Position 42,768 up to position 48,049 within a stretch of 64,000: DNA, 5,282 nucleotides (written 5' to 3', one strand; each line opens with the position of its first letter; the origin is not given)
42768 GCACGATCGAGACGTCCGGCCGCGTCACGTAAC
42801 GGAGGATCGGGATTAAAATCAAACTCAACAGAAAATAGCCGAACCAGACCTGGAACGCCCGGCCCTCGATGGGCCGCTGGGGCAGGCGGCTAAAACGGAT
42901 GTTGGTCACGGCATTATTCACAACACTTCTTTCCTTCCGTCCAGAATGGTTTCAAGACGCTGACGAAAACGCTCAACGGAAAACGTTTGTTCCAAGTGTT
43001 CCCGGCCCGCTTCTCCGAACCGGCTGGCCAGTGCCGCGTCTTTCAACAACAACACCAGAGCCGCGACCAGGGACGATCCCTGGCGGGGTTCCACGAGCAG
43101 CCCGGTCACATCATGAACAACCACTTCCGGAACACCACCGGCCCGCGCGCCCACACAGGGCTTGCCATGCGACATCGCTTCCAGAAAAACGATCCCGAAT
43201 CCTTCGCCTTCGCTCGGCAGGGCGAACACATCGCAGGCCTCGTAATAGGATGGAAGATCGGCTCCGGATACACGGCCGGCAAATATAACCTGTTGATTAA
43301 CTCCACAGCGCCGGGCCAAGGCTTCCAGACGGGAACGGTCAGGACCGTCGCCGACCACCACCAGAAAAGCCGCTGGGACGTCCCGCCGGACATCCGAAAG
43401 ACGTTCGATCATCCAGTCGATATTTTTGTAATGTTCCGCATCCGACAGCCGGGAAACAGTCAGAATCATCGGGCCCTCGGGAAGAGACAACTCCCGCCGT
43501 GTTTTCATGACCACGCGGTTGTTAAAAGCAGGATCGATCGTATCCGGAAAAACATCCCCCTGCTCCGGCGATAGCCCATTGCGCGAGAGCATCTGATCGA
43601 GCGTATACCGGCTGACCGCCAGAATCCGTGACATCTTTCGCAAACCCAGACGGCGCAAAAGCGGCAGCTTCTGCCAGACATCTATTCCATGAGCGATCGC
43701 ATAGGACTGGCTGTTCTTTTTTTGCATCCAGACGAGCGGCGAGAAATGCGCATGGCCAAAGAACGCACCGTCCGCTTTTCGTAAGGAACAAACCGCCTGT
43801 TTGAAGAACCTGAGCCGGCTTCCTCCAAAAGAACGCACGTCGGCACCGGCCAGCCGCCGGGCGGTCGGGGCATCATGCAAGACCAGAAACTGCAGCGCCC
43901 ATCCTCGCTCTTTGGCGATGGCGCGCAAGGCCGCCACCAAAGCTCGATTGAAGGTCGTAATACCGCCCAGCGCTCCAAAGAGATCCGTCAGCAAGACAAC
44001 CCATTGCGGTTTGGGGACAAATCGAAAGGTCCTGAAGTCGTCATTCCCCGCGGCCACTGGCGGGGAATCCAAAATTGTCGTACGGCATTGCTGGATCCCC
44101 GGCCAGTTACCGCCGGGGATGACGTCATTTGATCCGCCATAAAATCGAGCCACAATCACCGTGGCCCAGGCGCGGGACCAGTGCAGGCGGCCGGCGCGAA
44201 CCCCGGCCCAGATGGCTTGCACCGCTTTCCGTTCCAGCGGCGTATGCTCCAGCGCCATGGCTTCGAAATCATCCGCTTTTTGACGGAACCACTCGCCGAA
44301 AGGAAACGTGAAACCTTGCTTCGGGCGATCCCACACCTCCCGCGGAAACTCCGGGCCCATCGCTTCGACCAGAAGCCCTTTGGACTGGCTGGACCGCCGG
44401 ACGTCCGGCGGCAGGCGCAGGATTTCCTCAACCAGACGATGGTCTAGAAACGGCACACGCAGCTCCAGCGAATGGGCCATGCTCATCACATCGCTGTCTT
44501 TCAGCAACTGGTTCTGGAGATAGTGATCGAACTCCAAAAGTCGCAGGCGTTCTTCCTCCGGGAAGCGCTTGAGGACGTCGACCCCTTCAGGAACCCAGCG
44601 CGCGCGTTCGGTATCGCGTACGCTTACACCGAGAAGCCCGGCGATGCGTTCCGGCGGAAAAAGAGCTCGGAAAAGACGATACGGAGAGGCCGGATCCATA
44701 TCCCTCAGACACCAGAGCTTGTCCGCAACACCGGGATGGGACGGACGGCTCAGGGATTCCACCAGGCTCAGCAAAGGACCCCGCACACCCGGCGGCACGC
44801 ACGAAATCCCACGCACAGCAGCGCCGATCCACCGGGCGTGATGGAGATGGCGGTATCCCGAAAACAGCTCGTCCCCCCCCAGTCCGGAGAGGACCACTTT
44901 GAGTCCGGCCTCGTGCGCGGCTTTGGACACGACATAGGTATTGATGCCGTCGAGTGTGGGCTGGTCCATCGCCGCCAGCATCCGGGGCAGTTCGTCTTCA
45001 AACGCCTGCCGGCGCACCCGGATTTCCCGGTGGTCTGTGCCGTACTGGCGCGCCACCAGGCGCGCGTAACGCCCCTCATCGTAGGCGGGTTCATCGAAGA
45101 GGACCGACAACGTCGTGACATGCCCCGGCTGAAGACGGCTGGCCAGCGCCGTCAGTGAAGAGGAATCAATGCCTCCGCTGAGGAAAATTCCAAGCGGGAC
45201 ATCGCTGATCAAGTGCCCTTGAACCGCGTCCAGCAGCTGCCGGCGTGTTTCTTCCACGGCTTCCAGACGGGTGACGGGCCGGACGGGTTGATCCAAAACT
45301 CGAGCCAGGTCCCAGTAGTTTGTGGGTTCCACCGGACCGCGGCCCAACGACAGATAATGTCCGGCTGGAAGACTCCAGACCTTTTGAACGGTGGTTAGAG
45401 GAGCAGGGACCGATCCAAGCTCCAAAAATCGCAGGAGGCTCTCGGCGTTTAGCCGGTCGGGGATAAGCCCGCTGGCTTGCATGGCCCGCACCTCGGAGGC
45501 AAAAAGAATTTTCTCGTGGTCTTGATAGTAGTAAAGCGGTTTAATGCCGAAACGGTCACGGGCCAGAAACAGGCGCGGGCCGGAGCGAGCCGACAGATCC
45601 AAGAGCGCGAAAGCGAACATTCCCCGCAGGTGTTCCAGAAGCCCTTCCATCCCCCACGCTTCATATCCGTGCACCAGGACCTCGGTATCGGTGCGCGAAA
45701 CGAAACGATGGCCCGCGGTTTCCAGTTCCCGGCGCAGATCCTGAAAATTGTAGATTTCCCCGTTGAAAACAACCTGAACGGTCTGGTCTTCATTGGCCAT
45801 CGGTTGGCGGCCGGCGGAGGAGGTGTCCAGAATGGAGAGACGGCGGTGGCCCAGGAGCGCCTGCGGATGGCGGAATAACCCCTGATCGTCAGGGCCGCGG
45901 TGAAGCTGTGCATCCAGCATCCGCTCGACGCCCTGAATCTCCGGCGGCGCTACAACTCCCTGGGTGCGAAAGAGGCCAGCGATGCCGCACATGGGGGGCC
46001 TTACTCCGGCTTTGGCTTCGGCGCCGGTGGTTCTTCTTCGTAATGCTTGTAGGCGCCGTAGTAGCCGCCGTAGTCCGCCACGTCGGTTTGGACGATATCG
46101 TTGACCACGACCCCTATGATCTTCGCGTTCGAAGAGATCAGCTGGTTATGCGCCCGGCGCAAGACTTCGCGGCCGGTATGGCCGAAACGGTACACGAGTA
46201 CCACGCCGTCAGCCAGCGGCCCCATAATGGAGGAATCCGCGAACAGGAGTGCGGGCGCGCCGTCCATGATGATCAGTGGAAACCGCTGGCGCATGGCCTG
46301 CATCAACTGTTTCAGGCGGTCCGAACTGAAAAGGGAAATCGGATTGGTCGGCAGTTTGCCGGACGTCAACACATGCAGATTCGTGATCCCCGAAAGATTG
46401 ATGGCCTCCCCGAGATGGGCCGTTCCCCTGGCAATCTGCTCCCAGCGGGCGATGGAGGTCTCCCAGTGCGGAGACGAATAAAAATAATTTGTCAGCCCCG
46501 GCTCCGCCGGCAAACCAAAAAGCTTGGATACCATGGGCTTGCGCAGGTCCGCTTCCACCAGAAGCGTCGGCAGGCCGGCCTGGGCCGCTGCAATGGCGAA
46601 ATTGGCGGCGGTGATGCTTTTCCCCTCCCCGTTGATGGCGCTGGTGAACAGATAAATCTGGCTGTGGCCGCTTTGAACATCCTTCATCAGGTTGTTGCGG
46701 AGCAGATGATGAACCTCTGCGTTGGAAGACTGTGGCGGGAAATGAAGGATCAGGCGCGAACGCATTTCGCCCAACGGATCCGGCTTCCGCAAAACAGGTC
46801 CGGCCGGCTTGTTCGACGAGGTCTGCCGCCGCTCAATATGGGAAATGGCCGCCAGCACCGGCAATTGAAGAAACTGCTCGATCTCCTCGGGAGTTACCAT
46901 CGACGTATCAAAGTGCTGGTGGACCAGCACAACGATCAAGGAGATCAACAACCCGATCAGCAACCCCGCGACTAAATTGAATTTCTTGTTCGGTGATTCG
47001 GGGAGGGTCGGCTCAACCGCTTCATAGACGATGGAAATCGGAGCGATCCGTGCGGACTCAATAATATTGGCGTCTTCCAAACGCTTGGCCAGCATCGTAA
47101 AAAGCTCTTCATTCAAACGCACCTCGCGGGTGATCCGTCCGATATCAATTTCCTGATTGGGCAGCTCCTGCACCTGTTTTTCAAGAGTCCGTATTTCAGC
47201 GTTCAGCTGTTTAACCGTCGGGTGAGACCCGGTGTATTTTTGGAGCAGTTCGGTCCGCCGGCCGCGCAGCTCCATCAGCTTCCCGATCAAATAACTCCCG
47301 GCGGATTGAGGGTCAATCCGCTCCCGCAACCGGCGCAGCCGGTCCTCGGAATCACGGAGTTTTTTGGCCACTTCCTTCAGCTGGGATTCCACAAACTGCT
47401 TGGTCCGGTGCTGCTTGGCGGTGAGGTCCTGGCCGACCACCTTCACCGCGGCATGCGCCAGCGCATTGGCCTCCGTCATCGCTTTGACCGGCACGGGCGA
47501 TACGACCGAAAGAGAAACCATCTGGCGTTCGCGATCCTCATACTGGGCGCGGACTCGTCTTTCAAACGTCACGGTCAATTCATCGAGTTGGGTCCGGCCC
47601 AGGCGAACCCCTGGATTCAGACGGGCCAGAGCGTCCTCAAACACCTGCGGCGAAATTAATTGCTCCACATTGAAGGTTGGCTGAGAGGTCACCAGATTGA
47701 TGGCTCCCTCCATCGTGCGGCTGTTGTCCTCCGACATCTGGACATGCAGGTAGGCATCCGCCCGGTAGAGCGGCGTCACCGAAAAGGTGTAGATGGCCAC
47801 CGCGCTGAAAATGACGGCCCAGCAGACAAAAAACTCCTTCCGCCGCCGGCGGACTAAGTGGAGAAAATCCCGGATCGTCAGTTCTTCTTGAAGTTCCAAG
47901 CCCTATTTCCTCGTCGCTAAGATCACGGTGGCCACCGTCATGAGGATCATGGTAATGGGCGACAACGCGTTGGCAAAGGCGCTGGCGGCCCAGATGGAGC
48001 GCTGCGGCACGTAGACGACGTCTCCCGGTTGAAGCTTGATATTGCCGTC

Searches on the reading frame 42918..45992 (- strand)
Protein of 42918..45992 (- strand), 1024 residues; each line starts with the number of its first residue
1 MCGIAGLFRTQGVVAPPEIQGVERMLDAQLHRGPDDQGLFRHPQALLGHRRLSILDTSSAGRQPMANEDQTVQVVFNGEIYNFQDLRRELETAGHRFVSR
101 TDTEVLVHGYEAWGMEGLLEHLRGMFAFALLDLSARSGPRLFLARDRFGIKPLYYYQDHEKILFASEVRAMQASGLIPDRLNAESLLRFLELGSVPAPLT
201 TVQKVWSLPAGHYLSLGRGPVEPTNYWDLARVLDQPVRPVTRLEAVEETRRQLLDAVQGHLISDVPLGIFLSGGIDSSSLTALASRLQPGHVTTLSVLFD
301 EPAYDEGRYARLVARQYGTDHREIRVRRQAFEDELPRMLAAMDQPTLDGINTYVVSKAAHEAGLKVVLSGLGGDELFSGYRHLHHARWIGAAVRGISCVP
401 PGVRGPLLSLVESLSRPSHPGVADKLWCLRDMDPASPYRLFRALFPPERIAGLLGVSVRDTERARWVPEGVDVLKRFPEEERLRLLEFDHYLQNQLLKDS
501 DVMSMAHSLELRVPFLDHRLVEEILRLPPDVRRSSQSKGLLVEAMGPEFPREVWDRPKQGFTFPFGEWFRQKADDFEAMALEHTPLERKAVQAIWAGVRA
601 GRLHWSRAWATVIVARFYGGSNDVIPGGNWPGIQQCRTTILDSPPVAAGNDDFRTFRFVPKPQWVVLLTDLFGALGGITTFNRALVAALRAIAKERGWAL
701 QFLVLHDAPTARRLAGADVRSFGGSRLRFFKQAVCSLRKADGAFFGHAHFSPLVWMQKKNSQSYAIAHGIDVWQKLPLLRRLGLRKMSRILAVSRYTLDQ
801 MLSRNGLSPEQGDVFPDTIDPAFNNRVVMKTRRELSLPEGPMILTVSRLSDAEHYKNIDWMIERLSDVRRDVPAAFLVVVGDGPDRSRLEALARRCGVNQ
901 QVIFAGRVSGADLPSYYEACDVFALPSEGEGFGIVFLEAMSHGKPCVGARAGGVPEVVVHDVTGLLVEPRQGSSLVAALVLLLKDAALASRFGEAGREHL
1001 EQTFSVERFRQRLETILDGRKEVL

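Call 15: search_protein_families(library=pfam, proteins=[window:42918-45992:-], max_evalue=0.01)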
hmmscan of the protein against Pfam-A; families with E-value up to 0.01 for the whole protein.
window:42918-45992:- (1024 aa): 8 families
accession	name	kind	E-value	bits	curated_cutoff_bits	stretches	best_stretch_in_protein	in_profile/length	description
PF00733.27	Asn_synthase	-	5.8e-76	256.9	21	1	249-610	2-343/354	Asparagine synthase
PF13537.11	GATase_7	-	1.6e-44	151.3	25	1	49-172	1-122/123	Glutamine amidotransferase domain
PF13522.11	GATase_6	-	2.5e-41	141.2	27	1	34-167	1-130/130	Glutamine amidotransferase domain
PF00534.26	Glycos_transf_1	-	3.7e-40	137.7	26.4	1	838-998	13-171/172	Glycosyl transferases group 1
PF13692.12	Glyco_trans_1_4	-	1.6e-36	126.1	27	1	841-985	2-142/142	Glycosyl transferases group 1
PF20706.3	GT4-conflict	-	3.9e-10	39.7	26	1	812-961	170-323/385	Family 4 Glycosyltransferase in conflict systems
PF13439.12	Glyco_transf_4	-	0.00089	19.8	28.5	1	676-822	2-169/170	Glycosyltransferase Family 4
PF13524.12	Glyco_trans_1_2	-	0.0047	17.3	25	0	895-1015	27-141/144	Glycosyl transferase-like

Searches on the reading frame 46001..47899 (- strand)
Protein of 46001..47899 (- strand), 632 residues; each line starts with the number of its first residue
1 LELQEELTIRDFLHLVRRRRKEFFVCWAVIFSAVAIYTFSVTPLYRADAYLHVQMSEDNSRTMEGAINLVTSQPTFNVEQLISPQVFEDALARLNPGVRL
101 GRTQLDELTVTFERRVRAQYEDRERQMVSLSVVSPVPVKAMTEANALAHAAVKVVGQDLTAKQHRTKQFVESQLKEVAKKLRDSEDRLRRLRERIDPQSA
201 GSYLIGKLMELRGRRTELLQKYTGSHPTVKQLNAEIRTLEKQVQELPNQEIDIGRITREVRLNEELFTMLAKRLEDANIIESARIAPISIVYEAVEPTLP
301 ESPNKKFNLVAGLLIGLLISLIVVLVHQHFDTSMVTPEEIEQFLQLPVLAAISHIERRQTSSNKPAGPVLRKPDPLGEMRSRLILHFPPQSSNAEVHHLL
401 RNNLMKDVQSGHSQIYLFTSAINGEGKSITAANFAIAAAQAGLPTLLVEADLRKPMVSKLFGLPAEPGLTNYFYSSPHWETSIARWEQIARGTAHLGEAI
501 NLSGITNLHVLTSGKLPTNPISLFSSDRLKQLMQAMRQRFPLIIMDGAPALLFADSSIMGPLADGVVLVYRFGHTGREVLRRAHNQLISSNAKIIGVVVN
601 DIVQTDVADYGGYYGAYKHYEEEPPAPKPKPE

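Call 15: search_protein_families(library=pfam, proteins=[window:46001-47899:-], max_evalue=0.01)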
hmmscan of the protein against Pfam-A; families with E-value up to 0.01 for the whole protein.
window:46001-47899:- (632 aa): 6 families
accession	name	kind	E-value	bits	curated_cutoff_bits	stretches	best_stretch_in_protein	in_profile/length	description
PF13807.11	GNVR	-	8.9e-11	42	27.7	1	255-327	8-80/82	G-rich domain on putative tyrosine kinase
PF01656.29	CbiA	-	1e-05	25.9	25.4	1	424-602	9-83/125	CobQ/CobB/MinD/ParA nucleotide binding domain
PF02706.20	Wzz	-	0.00035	21.3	25.5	1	6-68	2-63/91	Chain length determinant protein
PF13614.12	AAA_31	-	0.0005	20.5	27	1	424-568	12-145/177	AAA domain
PF10609.15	ParA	-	0.0059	16.5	27.1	0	415-466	5-56/246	NUBPL iron-transfer P-loop NTPase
PF10259.14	Rogdi_lz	-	0.0079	16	29.4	0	123-199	72-151/295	Rogdi leucine zipper containing protein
